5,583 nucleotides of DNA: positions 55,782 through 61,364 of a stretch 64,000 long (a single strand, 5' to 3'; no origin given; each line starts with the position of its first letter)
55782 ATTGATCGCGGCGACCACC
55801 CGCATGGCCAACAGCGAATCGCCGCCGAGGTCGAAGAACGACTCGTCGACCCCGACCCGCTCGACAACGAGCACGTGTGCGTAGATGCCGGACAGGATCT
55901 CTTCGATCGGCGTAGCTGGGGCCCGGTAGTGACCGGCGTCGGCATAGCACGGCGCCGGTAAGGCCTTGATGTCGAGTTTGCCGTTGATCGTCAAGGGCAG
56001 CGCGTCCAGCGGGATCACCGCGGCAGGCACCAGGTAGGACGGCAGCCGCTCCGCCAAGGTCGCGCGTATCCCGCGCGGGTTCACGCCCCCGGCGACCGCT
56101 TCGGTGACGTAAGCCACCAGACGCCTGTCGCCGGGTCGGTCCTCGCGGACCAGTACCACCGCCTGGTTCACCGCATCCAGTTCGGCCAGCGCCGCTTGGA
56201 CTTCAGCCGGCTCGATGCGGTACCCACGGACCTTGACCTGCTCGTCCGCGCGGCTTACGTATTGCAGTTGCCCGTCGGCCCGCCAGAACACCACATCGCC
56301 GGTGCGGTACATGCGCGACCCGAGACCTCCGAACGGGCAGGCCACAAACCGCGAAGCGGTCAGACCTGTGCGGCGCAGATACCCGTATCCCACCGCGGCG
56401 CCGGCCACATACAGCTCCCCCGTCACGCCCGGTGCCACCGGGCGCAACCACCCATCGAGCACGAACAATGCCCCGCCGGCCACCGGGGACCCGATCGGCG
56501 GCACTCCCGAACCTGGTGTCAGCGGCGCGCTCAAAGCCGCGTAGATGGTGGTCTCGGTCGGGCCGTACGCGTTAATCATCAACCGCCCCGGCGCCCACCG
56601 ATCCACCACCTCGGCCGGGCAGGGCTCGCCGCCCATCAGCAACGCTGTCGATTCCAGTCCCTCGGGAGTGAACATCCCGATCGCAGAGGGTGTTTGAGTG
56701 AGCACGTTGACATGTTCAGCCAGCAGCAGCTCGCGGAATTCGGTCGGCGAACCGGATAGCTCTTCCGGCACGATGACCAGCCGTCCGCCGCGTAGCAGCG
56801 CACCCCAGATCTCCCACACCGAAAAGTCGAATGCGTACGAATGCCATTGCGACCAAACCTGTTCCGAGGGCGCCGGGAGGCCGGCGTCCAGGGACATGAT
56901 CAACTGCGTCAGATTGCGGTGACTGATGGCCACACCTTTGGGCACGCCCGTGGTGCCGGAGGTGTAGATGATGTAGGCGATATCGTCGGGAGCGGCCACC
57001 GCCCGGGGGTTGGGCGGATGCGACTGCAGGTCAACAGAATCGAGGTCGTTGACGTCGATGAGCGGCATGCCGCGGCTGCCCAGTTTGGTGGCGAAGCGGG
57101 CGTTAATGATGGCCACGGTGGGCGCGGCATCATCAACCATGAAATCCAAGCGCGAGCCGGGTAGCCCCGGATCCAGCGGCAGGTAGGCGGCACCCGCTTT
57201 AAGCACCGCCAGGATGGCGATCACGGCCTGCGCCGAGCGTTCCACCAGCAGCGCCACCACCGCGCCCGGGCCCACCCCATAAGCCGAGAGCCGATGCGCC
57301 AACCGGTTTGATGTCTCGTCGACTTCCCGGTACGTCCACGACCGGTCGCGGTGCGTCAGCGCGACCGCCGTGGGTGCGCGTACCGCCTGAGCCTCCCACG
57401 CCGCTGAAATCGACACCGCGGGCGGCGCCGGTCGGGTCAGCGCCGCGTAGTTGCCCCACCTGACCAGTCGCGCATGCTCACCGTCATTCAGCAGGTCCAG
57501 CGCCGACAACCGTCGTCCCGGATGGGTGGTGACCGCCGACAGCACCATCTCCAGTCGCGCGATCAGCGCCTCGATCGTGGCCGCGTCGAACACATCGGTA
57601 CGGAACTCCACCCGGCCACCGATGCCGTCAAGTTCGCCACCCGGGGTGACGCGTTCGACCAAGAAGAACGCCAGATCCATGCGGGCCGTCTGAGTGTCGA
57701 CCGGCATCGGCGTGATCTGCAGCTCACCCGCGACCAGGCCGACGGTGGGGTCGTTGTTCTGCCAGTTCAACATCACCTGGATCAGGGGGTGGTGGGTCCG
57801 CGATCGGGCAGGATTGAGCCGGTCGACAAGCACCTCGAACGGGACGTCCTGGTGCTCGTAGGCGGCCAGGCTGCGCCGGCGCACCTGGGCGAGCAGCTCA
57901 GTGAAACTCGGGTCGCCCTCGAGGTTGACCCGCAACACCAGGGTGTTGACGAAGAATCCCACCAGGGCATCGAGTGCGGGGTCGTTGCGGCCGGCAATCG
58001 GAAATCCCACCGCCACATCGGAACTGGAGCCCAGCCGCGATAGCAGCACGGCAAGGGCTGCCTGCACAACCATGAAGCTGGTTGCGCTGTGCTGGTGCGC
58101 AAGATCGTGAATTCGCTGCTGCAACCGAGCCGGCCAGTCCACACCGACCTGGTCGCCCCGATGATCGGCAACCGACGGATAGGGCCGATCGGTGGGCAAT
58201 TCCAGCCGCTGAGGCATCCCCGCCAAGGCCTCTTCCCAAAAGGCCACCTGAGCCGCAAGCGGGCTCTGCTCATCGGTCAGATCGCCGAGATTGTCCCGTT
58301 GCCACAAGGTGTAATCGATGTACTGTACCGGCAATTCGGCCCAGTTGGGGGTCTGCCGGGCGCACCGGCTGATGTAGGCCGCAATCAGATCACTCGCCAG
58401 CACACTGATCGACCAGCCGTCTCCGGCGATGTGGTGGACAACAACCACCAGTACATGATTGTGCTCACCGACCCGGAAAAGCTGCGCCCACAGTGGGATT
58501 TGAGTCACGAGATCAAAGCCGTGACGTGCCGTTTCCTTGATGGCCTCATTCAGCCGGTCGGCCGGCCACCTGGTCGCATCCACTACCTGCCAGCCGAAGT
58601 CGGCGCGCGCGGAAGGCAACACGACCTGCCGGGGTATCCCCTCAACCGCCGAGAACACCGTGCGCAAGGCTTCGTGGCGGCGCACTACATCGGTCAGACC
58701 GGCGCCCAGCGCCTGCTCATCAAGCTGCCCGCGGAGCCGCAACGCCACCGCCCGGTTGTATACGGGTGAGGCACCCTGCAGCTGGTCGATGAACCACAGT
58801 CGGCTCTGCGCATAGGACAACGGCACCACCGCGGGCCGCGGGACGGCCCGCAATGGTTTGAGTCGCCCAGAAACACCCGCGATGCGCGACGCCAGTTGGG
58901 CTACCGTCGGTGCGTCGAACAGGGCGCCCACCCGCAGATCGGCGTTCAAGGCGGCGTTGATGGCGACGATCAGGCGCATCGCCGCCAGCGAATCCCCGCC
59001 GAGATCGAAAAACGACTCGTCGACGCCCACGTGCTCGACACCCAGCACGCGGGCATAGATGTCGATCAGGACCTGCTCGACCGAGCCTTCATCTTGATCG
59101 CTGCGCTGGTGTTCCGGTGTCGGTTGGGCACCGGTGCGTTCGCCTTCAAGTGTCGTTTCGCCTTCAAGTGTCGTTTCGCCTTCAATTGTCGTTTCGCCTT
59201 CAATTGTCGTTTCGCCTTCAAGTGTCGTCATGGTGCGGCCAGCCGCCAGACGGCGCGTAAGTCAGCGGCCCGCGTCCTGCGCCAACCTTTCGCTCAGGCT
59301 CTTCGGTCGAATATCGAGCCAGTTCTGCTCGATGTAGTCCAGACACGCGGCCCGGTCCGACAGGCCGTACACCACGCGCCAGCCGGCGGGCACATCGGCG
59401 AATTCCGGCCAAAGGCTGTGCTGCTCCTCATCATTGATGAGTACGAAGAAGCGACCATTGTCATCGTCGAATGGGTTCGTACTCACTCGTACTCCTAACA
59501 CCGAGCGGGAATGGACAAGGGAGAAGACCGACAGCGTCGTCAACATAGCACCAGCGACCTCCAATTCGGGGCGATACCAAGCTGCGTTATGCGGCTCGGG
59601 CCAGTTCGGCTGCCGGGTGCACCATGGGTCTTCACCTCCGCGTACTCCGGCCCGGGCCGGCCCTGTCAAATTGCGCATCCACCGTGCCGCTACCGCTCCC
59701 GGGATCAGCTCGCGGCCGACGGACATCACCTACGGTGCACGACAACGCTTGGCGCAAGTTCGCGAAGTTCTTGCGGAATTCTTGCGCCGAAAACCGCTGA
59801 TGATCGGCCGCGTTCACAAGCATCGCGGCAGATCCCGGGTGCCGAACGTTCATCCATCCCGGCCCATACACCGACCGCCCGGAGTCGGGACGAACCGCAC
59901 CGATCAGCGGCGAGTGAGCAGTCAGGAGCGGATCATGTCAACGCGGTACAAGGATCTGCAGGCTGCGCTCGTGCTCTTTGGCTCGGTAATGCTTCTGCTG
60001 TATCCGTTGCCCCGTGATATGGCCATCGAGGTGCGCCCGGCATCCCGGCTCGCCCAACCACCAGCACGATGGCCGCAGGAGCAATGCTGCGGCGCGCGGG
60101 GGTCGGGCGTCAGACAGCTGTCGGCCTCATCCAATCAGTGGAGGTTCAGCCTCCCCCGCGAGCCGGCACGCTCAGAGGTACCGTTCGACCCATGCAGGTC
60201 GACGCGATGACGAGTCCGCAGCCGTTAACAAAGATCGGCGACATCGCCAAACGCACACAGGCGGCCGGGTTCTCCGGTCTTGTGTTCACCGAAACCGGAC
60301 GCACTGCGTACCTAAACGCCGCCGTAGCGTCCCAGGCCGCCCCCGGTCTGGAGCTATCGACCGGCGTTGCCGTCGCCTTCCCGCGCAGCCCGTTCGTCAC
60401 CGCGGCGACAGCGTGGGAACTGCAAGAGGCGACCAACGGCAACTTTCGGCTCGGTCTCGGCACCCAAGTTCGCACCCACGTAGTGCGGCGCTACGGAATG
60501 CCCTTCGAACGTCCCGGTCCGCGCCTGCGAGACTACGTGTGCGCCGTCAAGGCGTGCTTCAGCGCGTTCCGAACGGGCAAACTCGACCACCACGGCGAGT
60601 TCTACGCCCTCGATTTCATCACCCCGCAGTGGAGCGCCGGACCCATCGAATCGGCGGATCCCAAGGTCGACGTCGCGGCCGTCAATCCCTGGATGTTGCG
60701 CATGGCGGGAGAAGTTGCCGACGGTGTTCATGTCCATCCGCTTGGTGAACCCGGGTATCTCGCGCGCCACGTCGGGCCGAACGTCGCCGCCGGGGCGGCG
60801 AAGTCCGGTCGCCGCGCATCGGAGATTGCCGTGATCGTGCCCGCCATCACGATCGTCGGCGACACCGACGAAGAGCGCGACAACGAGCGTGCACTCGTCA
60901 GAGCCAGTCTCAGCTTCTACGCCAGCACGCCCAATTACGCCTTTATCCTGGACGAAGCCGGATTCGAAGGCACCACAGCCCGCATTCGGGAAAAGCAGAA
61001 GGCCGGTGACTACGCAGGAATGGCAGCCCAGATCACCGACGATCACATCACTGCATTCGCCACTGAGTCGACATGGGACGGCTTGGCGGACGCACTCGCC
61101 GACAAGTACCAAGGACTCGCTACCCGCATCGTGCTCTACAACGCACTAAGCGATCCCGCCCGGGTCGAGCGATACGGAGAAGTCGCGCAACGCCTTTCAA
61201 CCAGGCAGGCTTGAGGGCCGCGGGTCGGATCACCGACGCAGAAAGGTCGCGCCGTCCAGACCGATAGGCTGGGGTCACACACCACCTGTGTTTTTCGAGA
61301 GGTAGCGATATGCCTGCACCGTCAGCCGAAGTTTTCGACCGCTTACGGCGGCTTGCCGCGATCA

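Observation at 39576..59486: Orphan NRPS operon (MbtH, 4-module NRPS with terminal reductase, ABC exporter, short MMPL)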

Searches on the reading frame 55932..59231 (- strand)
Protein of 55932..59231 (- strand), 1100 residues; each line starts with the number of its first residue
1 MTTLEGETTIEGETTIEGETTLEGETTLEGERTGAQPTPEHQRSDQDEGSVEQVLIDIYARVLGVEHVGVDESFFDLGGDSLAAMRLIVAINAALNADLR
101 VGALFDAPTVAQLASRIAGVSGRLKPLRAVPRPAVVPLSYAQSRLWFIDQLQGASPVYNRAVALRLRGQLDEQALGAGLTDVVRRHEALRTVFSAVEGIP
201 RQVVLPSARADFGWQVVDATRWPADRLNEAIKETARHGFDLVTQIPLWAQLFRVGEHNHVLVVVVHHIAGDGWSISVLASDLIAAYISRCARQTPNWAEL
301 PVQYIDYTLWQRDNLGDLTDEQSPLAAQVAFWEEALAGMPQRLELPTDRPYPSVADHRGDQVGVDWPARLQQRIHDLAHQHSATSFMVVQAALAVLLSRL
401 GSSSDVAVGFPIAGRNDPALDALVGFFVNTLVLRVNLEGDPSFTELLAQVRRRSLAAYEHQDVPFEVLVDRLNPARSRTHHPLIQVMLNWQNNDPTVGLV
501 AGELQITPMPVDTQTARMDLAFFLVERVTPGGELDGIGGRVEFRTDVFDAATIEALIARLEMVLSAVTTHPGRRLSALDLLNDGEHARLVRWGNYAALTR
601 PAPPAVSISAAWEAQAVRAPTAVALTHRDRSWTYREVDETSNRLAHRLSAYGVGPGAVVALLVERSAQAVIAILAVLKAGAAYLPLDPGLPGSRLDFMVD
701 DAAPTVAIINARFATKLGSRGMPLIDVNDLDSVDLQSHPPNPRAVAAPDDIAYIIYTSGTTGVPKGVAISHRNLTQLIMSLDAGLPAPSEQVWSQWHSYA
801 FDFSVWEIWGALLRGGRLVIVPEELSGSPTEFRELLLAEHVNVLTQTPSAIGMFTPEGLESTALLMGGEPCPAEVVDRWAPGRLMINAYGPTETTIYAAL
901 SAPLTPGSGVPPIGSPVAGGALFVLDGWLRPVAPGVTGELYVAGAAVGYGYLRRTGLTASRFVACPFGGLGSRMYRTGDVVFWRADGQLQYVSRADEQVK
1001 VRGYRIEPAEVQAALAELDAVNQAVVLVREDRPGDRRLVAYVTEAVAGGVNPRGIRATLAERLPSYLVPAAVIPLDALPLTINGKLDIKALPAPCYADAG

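Call 54: find_homologous_proteins(query=window:55932-59231:-, max_evalue=1e-50)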
Query window:55932-59231:- (1100 aa): 7395 proteins with E <= 1e-50 among 8000 candidates; the best 120 are listed.
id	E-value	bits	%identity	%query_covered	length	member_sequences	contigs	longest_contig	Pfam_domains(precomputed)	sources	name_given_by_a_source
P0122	0.0e+0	2770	86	98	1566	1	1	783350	PF00668.26,PF00550.32,PF00501.35,PF13193.13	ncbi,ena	-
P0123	0.0e+0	2592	63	97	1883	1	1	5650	PF00668.26,PF00550.32,PF00501.35,PF13193.13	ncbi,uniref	ncbi:non-ribosomal peptide synthetase, partial [Mycobacterium colombiense]|uniref:non-ribosomal pept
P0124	0.0e+0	2538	65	97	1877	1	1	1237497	PF00668.26,PF00550.32,PF00501.35,PF13193.13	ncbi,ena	-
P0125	0.0e+0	2525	60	95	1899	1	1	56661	PF00668.26,PF00550.32,PF00501.35,PF13193.13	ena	-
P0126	0.0e+0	2502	65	97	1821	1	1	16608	PF00668.26,PF00550.32,PF00501.35,PF13193.13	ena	-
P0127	0.0e+0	2494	66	89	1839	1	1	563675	PF00668.26,PF00550.32,PF00501.35,PF13193.13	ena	-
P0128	0.0e+0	2451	61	95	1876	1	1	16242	PF00668.26,PF00550.32,PF00501.35,PF13193.13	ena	-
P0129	0.0e+0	2447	60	97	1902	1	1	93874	PF00668.26,PF00550.32,PF00501.35,PF13193.13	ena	-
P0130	0.0e+0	2369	63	97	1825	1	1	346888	PF00668.26,PF00550.32,PF00501.35,PF13193.13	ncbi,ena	-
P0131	0.0e+0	2367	57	97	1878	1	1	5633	PF00668.26,PF00550.32,PF00501.35,PF13193.13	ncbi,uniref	ncbi:non-ribosomal peptide synthetase, partial [Mycobacterium sp. 852002-10029_SCH5224772]|uniref:no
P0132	0.0e+0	2355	62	97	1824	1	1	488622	PF00668.26,PF00550.32,PF00501.35,PF13193.13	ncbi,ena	-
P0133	0.0e+0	2345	61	97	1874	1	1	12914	PF00668.26,PF00550.32,PF00501.35,PF13193.13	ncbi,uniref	ncbi:non-ribosomal peptide synthetase, partial [Mycobacterium sp. 1164985.4]|uniref:non-ribosomal pe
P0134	0.0e+0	2318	64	97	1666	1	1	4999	PF00668.26,PF00550.32,PF19170.6,PF00501.35,PF13193.13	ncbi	ncbi:non-ribosomal peptide synthetase, partial [Mycobacterium avium]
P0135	0.0e+0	2299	65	97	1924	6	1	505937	PF00668.26,PF00550.32,PF00501.35,PF13193.13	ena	-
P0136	0.0e+0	2297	66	88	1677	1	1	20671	PF00668.26,PF00550.32,PF00501.35,PF13193.13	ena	-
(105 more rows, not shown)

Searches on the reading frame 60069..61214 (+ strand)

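Call 8: search_protein_families(library=pfam, proteins=[window:60069-61214:+], max_evalue=0.00001)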
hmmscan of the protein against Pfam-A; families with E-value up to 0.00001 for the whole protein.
window:60069-61214:+ (381 aa): 1 family
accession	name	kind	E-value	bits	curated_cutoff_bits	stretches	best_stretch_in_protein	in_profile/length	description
PF00296.26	Bac_luciferase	-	5.9e-63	213.5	27.9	1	43-350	10-311/314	Luciferase-like monooxygenase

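Call 36: search_protein_families(library=ncbifam, proteins=[window:60069-61214:+], max_evalue=1e-10)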
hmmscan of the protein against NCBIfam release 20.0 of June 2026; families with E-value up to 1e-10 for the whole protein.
window:60069-61214:+ (381 aa): 10 families
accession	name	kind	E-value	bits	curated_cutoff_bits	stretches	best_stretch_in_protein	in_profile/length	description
TIGR03617.1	F420_MSMEG_2256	subfamily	2e-90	302.9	278.15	1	60-361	1-303/318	TIGR03617 family F420-dependent LLM class oxidoreductase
TIGR03564.1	F420_MSMEG_4879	subfamily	9.5e-40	136.9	234.25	1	59-303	4-237/265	TIGR03564 family F420-dependent LLM class oxidoreductase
TIGR04024.1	F420_NP1902A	hypoth_equivalog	1.3e-30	106.3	345.4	1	53-344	14-297/330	TIGR04024 family LLM class F420-dependent oxidoreductase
TIGR03841.1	F420_Rv3093c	subfamily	3.1e-21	76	213.65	1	53-345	9-283/298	LLM class F420-dependent oxidoreductase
TIGR03555.1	F420_mer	equivalog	4.4e-20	72.3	348.7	1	51-346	9-294/325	5,10-methylenetetrahydromethanopterin reductase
NF002619.0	PRK02271.1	equivalog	8.2e-18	64.8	276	1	51-348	11-297/329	5,10-methylenetetrahydromethanopterin reductase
TIGR03559.1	F420_Rv3520c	subfamily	6.2e-17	61.7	335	1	53-331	12-299/325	LLM class F420-dependent oxidoreductase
TIGR03619.1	F420_Rv2161c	subfamily_domain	1.3e-12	47.8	166.9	1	88-275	54-234/247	TIGR03619 family F420-dependent LLM class oxidoreductase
TIGR03857.1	F420_MSMEG_2249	hypoth_equivalog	1.4e-11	44.2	218.4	1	86-319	48-271/329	TIGR03857 family LLM class F420-dependent oxidoreductase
TIGR03620.1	F420_MSMEG_4141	subfamily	5.8e-11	42.3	219.8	0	56-157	20-116/280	TIGR03620 family F420-dependent LLM class oxidoreductase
